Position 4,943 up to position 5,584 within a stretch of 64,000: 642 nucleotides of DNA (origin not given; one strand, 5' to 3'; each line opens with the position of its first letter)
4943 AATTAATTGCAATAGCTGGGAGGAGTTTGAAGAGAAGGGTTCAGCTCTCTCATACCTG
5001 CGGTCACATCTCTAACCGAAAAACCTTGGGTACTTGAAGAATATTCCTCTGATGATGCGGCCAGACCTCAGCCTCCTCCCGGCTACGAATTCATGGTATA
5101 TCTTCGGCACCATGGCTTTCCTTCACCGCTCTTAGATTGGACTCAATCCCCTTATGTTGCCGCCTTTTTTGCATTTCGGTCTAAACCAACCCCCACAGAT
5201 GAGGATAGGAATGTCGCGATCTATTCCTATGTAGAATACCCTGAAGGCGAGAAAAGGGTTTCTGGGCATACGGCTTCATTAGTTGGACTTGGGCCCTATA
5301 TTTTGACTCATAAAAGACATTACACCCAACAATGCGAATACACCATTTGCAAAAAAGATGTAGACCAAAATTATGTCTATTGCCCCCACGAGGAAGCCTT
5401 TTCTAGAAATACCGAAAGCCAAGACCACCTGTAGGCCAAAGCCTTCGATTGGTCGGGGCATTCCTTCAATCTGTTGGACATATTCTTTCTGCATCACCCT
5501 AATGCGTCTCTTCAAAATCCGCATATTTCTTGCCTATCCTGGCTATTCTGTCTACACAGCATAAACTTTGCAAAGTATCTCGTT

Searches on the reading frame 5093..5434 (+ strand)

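Call 7: search_protein_families(library=pfam, proteins=[window:5093-5434:+], max_evalue=0.01)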
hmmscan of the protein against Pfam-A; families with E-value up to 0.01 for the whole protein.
window:5093-5434:+ (113 aa): 1 family
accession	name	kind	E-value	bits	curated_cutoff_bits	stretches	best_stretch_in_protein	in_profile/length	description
PF08867.16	FRG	-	1.5e-11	45.5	25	1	2-32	60-90/94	FRG domain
